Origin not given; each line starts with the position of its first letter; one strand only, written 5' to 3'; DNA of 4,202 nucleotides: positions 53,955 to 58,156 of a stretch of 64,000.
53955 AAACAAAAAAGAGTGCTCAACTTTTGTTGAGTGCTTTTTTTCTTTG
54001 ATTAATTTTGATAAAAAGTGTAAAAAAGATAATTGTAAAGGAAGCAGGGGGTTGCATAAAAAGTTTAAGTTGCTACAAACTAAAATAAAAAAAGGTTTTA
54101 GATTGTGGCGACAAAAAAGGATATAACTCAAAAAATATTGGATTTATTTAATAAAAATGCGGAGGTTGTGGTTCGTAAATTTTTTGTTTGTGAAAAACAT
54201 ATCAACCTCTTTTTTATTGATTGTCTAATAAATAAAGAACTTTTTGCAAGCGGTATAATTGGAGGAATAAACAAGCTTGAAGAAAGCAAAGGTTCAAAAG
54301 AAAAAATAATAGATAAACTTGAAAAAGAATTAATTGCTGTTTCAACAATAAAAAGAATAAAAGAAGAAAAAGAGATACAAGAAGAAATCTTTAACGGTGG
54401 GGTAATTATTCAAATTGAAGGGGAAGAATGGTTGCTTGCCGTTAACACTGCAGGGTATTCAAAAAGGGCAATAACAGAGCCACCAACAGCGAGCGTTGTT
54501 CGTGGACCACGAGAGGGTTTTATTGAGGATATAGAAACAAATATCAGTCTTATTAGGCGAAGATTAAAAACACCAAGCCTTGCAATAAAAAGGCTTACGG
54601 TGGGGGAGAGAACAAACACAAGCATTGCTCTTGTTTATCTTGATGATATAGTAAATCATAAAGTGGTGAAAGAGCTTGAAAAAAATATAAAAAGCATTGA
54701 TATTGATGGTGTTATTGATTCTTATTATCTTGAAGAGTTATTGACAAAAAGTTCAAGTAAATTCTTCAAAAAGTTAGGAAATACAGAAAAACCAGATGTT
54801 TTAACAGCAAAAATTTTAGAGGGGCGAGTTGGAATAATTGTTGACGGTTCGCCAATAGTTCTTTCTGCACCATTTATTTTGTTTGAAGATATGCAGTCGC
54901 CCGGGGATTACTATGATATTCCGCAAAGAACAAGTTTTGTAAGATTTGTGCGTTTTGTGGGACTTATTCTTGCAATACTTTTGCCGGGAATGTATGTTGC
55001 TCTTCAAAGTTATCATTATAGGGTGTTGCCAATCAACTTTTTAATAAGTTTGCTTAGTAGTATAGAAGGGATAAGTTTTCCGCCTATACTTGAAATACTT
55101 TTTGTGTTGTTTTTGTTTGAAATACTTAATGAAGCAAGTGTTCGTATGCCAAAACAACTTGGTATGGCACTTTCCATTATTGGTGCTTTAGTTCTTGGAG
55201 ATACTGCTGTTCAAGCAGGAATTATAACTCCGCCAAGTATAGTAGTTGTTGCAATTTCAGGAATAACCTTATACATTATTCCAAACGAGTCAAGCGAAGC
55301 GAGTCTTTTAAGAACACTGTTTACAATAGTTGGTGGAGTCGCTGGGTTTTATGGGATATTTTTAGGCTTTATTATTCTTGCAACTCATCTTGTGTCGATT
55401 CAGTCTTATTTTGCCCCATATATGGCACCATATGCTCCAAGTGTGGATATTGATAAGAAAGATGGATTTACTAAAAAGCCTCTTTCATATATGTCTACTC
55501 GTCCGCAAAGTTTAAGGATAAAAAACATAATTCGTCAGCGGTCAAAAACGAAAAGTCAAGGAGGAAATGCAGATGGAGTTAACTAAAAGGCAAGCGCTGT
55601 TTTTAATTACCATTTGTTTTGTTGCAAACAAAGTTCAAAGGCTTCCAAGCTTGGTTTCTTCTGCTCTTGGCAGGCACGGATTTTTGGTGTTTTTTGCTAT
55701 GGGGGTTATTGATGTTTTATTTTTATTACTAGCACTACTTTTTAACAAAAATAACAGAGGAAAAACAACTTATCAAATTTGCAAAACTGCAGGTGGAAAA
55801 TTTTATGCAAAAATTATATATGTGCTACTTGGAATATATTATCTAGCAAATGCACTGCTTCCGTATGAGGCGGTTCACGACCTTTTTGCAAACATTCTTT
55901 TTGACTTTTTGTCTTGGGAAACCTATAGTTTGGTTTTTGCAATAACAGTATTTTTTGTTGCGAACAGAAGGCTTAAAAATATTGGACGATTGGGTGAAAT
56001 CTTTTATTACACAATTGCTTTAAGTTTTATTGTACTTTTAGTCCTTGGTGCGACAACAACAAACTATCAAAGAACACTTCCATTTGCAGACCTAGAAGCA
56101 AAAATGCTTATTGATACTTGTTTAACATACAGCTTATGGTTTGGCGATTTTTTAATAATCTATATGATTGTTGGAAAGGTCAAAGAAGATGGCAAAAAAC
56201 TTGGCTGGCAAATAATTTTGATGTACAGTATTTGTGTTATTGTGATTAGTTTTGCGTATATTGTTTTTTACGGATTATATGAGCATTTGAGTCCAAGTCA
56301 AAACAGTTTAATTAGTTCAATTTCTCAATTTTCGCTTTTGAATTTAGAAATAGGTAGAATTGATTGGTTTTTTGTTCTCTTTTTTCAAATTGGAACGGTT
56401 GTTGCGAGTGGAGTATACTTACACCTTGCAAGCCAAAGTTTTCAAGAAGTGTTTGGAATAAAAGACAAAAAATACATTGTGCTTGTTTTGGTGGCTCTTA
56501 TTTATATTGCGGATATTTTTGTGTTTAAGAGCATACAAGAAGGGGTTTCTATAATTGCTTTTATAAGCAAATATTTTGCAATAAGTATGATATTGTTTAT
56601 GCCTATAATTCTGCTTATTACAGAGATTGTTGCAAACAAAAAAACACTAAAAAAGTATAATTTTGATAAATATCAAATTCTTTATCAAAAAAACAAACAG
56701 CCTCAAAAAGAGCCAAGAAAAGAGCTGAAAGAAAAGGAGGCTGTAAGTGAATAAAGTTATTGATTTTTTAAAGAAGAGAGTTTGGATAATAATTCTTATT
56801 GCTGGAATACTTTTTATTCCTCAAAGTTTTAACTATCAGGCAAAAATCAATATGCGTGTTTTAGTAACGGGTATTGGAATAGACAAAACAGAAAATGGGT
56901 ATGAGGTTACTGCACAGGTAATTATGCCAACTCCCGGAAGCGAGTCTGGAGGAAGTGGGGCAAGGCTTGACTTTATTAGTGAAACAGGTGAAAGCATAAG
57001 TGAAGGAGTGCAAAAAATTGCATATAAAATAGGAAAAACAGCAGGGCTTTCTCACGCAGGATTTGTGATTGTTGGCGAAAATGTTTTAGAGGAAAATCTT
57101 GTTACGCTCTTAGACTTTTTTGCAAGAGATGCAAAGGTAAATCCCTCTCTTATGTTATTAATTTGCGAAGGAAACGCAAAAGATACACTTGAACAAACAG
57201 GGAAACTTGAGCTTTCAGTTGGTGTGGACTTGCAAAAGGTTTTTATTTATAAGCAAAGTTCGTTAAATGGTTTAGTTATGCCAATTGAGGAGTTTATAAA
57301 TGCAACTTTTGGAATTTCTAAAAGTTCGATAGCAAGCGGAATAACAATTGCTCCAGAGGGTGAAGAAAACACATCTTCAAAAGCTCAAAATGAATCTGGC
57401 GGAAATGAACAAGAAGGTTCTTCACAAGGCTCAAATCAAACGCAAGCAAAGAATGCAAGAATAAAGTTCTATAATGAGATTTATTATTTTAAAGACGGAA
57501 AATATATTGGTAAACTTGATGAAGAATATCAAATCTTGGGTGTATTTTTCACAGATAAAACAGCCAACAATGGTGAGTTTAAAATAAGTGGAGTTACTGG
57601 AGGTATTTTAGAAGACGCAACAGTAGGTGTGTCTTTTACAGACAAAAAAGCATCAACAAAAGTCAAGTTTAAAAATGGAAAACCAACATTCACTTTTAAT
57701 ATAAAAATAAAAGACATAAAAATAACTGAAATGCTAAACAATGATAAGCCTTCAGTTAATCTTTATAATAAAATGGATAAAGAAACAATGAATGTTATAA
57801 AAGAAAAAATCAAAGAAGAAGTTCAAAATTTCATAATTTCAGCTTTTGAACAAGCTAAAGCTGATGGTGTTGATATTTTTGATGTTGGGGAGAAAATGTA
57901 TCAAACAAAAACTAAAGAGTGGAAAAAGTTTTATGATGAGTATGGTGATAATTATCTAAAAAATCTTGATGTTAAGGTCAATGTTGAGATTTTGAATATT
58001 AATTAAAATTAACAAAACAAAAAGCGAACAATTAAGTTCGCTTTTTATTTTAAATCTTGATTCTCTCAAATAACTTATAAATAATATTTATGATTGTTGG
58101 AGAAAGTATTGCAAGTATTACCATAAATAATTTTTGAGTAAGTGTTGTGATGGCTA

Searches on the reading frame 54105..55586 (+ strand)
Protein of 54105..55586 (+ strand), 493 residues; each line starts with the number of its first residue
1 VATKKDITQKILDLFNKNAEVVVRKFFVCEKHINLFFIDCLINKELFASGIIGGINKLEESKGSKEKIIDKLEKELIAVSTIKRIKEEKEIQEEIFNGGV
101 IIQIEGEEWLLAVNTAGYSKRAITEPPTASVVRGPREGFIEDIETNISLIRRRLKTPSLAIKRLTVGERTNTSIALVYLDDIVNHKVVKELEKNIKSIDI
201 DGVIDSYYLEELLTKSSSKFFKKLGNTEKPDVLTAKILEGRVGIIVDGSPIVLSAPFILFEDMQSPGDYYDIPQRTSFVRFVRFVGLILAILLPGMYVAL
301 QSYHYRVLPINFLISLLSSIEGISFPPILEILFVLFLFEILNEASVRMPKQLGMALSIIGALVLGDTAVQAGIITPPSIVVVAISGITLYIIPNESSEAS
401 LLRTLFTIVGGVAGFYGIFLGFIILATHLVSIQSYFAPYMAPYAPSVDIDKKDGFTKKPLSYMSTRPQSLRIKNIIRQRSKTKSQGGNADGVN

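Call 14: search_protein_families(library=ncbifam, proteins=[window:54105-55586:+], max_evalue=0.00001)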
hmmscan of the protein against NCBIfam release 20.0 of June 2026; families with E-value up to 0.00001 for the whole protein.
window:54105-55586:+ (493 aa): 1 family
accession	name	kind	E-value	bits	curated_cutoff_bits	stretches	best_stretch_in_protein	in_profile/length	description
NF052514.1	SpGerGerXA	equivalog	1.5e-90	304.1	850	1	14-479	9-479/479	spore germination protein GerXA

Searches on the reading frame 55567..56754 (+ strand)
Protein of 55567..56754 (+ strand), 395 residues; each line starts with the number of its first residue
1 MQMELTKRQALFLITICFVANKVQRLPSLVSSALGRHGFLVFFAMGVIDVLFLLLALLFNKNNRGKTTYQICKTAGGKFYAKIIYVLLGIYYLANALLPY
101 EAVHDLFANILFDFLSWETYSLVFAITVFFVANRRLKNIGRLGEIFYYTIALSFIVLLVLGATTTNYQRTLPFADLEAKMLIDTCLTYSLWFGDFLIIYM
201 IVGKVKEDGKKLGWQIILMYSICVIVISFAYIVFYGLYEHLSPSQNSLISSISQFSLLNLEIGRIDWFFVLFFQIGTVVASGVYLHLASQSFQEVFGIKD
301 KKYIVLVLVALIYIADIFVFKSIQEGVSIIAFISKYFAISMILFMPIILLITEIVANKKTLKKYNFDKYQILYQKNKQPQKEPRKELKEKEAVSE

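Call 14: search_protein_families(library=ncbifam, proteins=[window:55567-56754:+], max_evalue=0.00001)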
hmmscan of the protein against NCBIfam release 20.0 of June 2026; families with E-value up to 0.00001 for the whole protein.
window:55567-56754:+ (395 aa): 1 family
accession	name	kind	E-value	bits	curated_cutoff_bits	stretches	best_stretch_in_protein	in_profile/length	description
TIGR00912.1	2A0309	subfamily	2.8e-18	66.4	139.55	1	8-359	7-355/357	endospore germination permease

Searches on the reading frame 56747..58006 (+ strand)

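Call 14: search_protein_families(library=ncbifam, proteins=[window:56747-58006:+], max_evalue=0.00001)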
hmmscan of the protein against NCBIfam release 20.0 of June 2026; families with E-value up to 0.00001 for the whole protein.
window:56747-58006:+ (419 aa): 1 family
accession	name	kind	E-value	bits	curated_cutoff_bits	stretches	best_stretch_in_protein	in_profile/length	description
TIGR02887.1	spore_ger_x_C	subfamily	6.8e-47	160.2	163.25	1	32-415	22-362/371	Ger(x)C family spore germination protein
